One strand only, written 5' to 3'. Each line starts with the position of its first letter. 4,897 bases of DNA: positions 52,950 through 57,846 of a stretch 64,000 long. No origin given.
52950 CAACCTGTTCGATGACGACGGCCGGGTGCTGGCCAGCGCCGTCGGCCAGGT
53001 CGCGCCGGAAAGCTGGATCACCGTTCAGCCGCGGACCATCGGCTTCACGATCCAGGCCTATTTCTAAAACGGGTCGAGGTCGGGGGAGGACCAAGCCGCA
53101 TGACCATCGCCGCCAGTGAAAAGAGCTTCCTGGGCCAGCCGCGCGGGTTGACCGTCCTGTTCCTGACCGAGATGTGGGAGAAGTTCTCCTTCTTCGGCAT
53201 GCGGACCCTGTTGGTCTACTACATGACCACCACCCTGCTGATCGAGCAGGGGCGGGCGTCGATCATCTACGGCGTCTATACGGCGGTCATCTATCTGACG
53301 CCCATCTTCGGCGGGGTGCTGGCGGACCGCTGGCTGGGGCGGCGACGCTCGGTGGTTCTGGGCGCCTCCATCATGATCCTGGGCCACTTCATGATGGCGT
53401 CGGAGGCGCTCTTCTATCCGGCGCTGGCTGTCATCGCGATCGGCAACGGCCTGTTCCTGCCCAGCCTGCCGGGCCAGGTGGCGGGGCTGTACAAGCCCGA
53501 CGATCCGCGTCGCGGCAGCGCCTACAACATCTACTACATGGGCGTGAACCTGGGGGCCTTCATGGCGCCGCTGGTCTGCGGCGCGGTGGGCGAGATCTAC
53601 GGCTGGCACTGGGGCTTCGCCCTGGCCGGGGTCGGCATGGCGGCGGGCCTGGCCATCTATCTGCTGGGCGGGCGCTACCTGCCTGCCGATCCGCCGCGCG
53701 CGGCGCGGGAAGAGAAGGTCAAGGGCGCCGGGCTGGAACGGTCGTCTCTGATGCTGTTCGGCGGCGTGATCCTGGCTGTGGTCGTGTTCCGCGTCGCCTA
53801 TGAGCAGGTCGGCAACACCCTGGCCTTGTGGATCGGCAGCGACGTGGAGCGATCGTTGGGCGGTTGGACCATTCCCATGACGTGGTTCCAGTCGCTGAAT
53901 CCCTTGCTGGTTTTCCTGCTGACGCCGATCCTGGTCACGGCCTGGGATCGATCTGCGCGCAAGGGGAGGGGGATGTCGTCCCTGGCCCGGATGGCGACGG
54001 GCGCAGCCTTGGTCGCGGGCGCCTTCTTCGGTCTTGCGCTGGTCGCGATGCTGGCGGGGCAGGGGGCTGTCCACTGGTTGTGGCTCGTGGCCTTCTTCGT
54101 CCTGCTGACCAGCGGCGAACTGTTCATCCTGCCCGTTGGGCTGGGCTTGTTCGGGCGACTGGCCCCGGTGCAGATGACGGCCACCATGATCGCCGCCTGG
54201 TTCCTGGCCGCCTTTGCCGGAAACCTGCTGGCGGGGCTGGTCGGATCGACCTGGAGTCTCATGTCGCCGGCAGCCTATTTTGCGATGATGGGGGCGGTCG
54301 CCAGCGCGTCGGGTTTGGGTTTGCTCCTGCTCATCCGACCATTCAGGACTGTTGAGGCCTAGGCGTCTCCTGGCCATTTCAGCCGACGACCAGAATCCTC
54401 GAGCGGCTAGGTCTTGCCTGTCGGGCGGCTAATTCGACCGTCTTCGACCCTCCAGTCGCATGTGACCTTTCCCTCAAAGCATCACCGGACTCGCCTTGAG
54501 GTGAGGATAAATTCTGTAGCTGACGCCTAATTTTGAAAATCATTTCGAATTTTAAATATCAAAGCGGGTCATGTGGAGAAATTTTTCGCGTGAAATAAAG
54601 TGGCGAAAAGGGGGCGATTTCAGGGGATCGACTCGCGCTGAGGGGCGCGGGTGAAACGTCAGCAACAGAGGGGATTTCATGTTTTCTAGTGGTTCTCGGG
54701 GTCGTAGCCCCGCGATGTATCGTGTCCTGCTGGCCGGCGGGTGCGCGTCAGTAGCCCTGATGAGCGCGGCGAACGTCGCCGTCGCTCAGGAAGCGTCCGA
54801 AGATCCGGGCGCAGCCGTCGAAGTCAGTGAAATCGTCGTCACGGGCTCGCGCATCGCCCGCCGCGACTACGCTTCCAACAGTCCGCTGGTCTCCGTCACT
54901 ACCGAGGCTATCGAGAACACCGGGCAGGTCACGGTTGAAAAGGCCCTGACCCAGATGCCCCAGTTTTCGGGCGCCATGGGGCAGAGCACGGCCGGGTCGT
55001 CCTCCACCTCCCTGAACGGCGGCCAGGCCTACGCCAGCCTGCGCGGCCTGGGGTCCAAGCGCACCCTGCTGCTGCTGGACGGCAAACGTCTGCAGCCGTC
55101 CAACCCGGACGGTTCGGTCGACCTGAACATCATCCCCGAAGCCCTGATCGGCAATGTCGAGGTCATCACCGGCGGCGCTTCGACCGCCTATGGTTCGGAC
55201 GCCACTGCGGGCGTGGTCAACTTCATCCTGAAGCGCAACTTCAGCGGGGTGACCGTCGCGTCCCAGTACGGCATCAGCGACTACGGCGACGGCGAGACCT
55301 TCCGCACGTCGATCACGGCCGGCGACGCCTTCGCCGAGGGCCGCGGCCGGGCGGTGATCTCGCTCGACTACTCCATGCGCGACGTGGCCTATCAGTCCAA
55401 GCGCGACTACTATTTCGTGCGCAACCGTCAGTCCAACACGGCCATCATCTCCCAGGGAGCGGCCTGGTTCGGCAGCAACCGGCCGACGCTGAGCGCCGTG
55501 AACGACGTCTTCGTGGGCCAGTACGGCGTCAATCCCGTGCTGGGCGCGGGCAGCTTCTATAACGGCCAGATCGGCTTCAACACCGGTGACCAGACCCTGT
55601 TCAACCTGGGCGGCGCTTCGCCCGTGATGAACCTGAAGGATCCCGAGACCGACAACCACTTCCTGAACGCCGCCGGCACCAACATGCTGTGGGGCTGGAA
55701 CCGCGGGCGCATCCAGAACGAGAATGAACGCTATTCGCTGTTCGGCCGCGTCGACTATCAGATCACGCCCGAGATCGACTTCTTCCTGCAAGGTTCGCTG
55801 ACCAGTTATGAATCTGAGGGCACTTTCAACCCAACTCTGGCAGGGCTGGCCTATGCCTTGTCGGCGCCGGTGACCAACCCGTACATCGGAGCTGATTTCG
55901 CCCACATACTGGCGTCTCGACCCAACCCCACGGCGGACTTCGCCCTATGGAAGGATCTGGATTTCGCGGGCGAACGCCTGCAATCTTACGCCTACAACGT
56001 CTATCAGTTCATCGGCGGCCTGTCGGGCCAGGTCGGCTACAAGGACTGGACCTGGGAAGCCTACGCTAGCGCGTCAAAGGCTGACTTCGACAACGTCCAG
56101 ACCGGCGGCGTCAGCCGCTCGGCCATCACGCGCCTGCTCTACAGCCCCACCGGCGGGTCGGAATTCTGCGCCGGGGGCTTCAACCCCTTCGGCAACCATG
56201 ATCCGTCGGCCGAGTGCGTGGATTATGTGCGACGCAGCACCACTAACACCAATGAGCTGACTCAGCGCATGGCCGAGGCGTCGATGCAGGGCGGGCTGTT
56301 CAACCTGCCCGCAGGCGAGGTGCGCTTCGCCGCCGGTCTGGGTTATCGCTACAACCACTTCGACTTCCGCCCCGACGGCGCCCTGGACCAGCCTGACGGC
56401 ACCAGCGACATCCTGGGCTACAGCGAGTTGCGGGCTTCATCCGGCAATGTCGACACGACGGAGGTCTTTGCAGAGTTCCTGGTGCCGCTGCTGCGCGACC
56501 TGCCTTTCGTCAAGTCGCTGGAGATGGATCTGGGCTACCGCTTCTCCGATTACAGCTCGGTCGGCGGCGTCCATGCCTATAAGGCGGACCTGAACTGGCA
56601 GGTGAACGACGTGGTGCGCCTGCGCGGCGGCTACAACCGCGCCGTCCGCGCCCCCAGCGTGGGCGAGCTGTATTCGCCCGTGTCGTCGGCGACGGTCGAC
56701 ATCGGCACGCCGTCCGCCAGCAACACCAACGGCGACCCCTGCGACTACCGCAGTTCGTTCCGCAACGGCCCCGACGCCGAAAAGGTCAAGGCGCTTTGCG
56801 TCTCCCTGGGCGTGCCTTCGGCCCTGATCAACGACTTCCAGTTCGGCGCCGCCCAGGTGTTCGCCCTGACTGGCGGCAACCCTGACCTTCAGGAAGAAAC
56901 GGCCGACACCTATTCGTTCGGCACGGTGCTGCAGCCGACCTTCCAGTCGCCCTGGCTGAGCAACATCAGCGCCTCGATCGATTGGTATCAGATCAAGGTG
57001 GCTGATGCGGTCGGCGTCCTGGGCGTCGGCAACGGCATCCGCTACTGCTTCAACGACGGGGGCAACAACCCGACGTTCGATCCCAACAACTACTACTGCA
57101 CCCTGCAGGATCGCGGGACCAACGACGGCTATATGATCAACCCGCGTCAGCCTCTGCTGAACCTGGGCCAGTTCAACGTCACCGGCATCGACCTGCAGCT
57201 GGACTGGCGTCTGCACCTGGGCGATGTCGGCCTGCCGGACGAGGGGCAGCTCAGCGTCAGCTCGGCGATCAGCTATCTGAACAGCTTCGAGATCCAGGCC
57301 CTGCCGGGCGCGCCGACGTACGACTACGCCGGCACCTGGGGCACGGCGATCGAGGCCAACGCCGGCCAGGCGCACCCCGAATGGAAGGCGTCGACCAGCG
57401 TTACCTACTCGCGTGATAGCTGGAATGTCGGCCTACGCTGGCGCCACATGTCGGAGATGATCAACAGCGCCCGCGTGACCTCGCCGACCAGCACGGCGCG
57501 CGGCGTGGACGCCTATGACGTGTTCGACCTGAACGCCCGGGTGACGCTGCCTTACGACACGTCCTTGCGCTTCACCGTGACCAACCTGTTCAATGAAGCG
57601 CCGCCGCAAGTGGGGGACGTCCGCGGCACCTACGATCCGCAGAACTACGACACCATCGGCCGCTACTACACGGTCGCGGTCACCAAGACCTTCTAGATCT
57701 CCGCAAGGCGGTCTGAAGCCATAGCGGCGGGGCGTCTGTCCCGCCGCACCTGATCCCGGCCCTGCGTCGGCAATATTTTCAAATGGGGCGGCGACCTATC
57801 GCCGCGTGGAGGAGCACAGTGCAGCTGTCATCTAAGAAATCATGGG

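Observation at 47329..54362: Putative TonB-dependent utilisation locus for D-amino-acid-containing peptides (e.g. peptidoglycan stem peptides)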

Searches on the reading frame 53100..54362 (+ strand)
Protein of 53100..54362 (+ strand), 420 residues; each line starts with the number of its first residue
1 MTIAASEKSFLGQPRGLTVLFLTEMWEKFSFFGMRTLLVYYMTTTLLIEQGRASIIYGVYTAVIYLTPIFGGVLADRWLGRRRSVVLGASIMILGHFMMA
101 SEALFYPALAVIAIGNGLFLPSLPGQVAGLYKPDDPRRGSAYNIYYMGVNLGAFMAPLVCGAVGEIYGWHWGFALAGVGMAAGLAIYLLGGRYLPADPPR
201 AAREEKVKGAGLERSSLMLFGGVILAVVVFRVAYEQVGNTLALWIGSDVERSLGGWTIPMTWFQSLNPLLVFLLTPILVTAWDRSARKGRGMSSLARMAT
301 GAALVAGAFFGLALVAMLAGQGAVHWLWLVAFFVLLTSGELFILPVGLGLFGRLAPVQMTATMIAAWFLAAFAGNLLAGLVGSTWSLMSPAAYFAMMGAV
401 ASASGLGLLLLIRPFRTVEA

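Call 3: search_protein_families(library=pfam, proteins=[window:53100-54362:+])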
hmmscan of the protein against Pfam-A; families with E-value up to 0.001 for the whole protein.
window:53100-54362:+ (420 aa): 2 families
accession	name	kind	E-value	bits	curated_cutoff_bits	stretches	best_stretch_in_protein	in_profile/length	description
PF00854.27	PTR2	-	2e-54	185.4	27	2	223-385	207-379/392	POT family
PF07690.21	MFS_1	-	3e-20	72.9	33.4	1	30-318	11-291/347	Major Facilitator Superfamily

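Call 4: search_protein_families(library=ncbifam, proteins=[window:53100-54362:+])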
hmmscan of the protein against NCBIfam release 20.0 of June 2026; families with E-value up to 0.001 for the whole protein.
window:53100-54362:+ (420 aa): 6 families
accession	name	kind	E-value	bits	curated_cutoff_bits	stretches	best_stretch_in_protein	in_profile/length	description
TIGR00924.1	yjdL_sub1_fam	subfamily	8e-90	302.1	130.2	2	7-200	2-204/475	oligopeptide:H+ symporter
NF007137.0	PRK09584.1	equivalog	6.1e-51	173.6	728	2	11-190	17-200/500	dipeptide/tripeptide permease DtpA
NF012006.0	PRK15462.1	subfamily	4.4e-50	170.8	623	2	12-194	6-192/493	dipeptide permease DtpD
NF007575.0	PRK10207.1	equivalog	1.9e-43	149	856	2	7-189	6-192/489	dipeptide/tripeptide permease DtpB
TIGR00926.1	2A1704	subfamily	1.4e-25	89.8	821.6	1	18-200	6-207/671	oligopeptide:H+ symporter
TIGR00880.1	2_A_01_02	superfamily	1.2e-09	38.4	131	1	61-185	4-132/141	multidrug resistance protein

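Call 55: search_solved_structures(query=window:53100-54362:+, max_evalue=1e-10, show_alignments=1)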
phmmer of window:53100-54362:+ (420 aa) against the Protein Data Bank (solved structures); distinct sequences matched with E-value up to 1e-10: 23.
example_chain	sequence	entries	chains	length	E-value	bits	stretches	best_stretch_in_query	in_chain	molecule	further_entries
7q0l_A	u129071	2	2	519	2.1e-65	224.4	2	7-196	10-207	Peptide transporter YePEPT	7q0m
4w6v_A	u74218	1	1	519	2.6e-65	224.1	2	7-196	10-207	Di-/tripeptide transporter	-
4ikv_A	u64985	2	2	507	8.8e-63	215.8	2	5-228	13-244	Di-tripeptide ABC transporter (Permease)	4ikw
4ikx_A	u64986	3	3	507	1.7e-62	214.8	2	5-228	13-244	Di-tripeptide ABC transporter (Permease)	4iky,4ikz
7ac6_A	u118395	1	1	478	3.2e-61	210.6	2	8-233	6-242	Di-or tripeptide:H+ symporter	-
4xni_A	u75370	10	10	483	3.2e-61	210.6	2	8-233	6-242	Di-or tripeptide:H+ symporter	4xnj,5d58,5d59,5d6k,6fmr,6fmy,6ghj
5mmt_A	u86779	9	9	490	3.5e-61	210.5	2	8-233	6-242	Di-or tripeptide:H+ symporter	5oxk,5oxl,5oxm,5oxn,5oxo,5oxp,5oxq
4aps_A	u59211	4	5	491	3.5e-61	210.5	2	8-233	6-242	DI-OR TRIPEPTIDE H+ SYMPORTER | DI-OR TRIPEPTIDE:H+ SYMPORTER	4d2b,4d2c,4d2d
4q65_A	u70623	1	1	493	3.6e-51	177.5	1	11-194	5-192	Dipeptide permease D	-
6exs_A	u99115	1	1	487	2.3e-50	174.8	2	6-264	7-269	Peptide ABC transporter permease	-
6gz9_A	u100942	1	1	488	2.7e-50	174.6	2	6-263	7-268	Peptide ABC transporter permease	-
6h7u_A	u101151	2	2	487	4e-50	174.1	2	6-263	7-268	Peptide ABC transporter permease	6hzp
7zc2_A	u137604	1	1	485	2.6e-46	161.5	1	12-195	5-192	Amino acid/peptide transporter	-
4lep_A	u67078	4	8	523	3.2e-46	161.2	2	18-194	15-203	Proton:oligopeptide symporter POT family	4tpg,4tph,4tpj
6ji1_A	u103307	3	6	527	3.3e-46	161.2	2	18-194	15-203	Proton:oligopeptide symporter POT family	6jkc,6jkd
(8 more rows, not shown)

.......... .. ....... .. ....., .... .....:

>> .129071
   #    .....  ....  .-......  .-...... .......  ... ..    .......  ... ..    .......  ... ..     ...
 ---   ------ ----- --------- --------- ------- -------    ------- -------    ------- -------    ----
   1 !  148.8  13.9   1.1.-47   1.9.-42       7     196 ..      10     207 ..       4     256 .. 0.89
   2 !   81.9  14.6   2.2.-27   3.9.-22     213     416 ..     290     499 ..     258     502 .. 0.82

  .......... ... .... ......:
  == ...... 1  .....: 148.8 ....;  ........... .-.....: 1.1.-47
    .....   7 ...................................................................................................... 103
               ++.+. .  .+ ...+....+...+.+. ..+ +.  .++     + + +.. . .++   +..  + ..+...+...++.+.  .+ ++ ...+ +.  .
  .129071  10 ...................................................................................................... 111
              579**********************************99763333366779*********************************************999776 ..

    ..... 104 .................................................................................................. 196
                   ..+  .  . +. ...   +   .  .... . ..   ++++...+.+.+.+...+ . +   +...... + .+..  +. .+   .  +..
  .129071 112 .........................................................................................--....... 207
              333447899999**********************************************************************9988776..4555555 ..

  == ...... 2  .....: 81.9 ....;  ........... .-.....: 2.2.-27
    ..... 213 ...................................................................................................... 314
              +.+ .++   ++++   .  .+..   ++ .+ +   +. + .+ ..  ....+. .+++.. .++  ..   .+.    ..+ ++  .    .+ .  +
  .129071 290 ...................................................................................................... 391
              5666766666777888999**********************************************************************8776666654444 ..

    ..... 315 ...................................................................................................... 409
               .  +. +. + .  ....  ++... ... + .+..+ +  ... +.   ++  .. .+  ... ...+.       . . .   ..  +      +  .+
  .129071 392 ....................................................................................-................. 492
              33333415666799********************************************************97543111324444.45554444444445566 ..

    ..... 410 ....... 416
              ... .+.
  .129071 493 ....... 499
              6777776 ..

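Call 89: find_homologous_proteins(query=window:53100-54362:+, max_evalue=1e-40)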
Query window:53100-54362:+ (420 aa): 5042 proteins with E <= 1e-40 among 8000 candidates; the best 120 are listed.
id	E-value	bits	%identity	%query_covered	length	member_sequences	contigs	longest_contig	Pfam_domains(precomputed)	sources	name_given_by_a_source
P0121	4.5e-260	881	99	100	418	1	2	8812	PF00854.28,PF07690.22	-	-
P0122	1.3e-250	849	94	100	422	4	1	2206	PF00854.28,PF07690.22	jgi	-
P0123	2.9e-250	848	94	100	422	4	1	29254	PF00854.28,PF07690.22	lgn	-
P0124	4.4e-250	848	93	100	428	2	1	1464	PF00854.28,PF07690.22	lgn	-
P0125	5.9e-250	847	94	100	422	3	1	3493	PF00854.28,PF07690.22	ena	-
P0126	1.4e-249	846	93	100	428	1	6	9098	PF00854.28,PF07690.22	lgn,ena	-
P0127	2.1e-249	845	93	100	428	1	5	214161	PF00854.28,PF07690.22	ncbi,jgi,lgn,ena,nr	nr:peptide MFS transporter [uncultured Brevundimonas sp.]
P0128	1.1e-248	843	92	100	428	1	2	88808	PF00854.28,PF07690.22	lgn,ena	-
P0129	5.3e-248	841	92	100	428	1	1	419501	PF00854.28,PF07690.22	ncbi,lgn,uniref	ncbi:peptide MFS transporter [Brevundimonas pondensis]|uniref:peptide MFS transporter n=1 Tax=Brevun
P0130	3.7e-247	838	92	100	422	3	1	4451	PF00854.28,PF07690.22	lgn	-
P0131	1.6e-245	833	92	100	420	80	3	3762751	PF00854.28,PF07690.22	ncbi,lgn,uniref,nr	ncbi:peptide MFS transporter [Brevundimonas bullata]|uniref:peptide MFS transporter n=1 Tax=Brevundi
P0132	2.3e-245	832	91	100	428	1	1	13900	PF00854.28,PF07690.22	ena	-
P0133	1.4e-244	829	92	100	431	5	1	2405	PF00854.28,PF07690.22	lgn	-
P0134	2.8e-244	829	92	100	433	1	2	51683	PF00854.28,PF07690.22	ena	-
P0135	3.7e-238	808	90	100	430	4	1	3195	PF00854.28,PF07690.22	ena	-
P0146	2.0e-166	572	64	99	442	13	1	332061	PF00854.28,PF07690.22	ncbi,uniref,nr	ncbi:MFS transporter [Caulobacter sp. CCUG 60055]|uniref:peptide MFS transporter n=1 Tax=Caulobacter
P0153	4.0e-164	564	62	98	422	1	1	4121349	PF00854.28,PF07690.22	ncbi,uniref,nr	ncbi:peptide MFS transporter [Phenylobacterium sp. J426]|uniref:peptide MFS transporter n=1 Tax=Phen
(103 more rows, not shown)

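Call 90: find_encoding_contigs(protein=P0146, flank=7000, max_places=1)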
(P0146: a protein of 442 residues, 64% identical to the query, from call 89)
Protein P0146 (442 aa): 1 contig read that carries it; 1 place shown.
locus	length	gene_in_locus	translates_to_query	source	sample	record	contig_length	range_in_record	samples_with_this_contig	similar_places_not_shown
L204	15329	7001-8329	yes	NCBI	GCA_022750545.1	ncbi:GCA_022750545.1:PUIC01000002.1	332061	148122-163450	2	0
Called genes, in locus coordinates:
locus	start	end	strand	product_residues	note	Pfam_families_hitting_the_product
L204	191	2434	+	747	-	PF07715:Plug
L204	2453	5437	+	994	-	PF07660:STN (weak), PF07715:Plug, PF00593:TonB_dep_Rec_b-barrel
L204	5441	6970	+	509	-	PF00561:Abhydrolase_1, PF08386:Abhydrolase_4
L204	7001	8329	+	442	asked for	PF07690:MFS_1, PF00854:PTR2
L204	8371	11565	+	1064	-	PF26549:Tricorn_N, PF07676:PD40, PF26550:Tricorn_2nd, PF26549:Tricorn_N, PF26550:Tricorn_2nd, PF07676:PD40, PF14684:Tricorn_C1, PF14685:PDZ_Tricorn, +3 more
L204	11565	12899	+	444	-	PF01979:Amidohydro_1, PF07969:Amidohydro_3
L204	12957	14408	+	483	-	PF00144:Beta-lactamase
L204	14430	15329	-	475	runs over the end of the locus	PF00392:GntR, PF00155:Aminotran_1_2, PF12897:Asp_aminotransf (weak)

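Call 91: find_encoding_contigs(protein=P0153, flank=7000, max_places=1)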
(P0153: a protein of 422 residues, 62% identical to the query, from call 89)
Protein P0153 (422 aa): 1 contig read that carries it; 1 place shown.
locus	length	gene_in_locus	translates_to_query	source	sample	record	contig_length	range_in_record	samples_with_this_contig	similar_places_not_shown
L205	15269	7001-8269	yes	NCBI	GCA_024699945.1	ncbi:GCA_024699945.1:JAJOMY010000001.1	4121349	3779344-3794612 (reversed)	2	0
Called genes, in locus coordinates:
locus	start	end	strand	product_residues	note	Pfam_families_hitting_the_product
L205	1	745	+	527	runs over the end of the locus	PF00501:AMP-binding, PF13193:AMP-binding_C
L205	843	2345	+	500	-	PF00890:FAD_binding_2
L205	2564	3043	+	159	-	PF01037:AsnC_trans_reg (weak)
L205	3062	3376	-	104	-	PF07883:Cupin_2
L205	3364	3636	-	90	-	-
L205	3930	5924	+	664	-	PF00144:Beta-lactamase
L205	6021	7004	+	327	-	PF02746:MR_MLE_N, PF13378:MR_MLE_C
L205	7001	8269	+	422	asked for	PF07690:MFS_1, PF00854:PTR2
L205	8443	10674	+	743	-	PF07715:Plug, PF00593:TonB_dep_Rec_b-barrel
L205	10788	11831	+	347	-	PF17396:DUF1611_N, PF07755:DUF1611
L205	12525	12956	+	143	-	-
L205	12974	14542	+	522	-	PF00144:Beta-lactamase, PF11954:DUF3471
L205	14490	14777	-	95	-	-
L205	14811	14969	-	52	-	-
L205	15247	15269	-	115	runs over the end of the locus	PF00072:Response_reg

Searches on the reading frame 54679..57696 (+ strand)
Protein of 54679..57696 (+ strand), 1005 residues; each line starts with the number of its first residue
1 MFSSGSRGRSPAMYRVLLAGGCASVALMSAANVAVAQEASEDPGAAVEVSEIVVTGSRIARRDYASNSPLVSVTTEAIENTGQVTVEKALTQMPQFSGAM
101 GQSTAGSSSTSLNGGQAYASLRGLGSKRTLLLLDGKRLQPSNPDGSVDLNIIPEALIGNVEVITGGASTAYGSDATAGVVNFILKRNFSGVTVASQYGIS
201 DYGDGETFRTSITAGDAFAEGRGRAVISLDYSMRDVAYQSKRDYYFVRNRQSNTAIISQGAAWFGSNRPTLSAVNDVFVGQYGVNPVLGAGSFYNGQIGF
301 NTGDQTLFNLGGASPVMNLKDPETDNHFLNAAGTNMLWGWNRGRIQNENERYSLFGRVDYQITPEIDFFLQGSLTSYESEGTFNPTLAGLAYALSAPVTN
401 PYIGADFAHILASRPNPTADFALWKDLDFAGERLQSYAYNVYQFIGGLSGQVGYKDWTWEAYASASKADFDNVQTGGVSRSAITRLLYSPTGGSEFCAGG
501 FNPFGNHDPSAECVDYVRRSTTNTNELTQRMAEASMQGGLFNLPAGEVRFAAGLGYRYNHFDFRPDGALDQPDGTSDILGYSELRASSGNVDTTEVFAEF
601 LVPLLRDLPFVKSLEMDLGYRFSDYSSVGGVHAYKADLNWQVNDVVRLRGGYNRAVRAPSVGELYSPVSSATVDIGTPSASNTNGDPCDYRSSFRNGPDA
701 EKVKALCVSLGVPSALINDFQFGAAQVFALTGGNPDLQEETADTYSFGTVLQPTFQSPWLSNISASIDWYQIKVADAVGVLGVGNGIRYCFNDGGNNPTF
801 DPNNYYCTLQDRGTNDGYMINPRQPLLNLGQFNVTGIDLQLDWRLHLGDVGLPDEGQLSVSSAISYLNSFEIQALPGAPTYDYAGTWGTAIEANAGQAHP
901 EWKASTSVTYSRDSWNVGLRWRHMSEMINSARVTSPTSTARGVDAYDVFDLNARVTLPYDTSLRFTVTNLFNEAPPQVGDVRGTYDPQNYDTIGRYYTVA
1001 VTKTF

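Call 3: search_protein_families(library=pfam, proteins=[window:54679-57696:+])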
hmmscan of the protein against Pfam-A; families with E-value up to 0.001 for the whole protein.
window:54679-57696:+ (1005 aa): 2 families
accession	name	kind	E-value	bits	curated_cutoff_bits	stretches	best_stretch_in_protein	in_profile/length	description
PF00593.30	TonB_dep_Rec_b-barrel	-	8.6e-28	98.8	27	1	456-970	60-436/436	TonB dependent receptor-like, beta-barrel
PF07715.20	Plug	-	7.5e-18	65.4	23.9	1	70-179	9-107/107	TonB-dependent Receptor Plug Domain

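Call 4: search_protein_families(library=ncbifam, proteins=[window:54679-57696:+])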
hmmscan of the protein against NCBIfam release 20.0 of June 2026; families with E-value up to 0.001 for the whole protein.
window:54679-57696:+ (1005 aa): 19 families
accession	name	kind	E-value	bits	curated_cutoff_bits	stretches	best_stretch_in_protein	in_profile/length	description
TIGR01786.1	TonB-hemlactrns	subfamily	1.9e-22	79.4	323.75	2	551-1005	408-719/719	TonB-dependent hemoglobin/transferrin/lactoferrin family receptor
TIGR01779.1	TonB-B12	equivalog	1.5e-19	70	599.7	1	30-206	11-177/614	TonB-dependent vitamin B12 receptor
NF007926.1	PRK10641.1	equivalog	5.8e-19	68.1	836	1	27-206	7-175/617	TonB-dependent vitamin B12 receptor BtuB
TIGR01785.1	TonB-hemin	subfamily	3.1e-18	65.6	316.85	2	50-183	2-127/677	TonB-dependent heme/hemoglobin receptor family protein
NF007478.2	PRK10064.1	equivalog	1.1e-17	63.6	745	1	116-186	86-159/663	catecholate siderophore receptor CirA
NF010048.1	PRK13524.1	subfamily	1e-15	57.3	493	1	22-190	10-181/744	FepA family TonB-dependent siderophore receptor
NF010012.0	PRK13486.1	equivalog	4.9e-14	51.6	924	1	108-189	76-162/696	TonB-dependent receptor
NF010051.0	PRK13528.1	subfamily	1e-13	50.5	583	1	65-188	47-175/727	FepA family TonB-dependent siderophore receptor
NF010038.0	PRK13513.1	equivalog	2.5e-13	49.4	942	1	24-233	10-216/659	ligand-gated channel protein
NF010010.0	PRK13483.1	equivalog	1.2e-12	46.7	927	1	26-186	13-164/660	ligand-gated channel protein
TIGR01783.1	TonB-siderophor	subfamily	2.2e-11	43.2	223.5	2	73-241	9-162/649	TonB-dependent siderophore receptor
NF010011.0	PRK13484.1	equivalog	3.2e-10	38.9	1197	1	109-185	76-159/682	IreA family TonB-dependent siderophore receptor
NF052649.1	TonRcptRhtA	equivalog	4.3e-09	35.1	1100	1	22-186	14-166/744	TonB-dependent siderophore receptor RhtA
NF050067.1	TonBEntbctnRecCfrA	equivalog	3.9e-07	28.8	1200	1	119-187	87-160/698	TonB-dependent ferric enterobactin receptor CfrA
NF049946.1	TonB_dep_CU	exception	6.4e-07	28.1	700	1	109-215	93-201/683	TonB-dependent receptor, CU motif-type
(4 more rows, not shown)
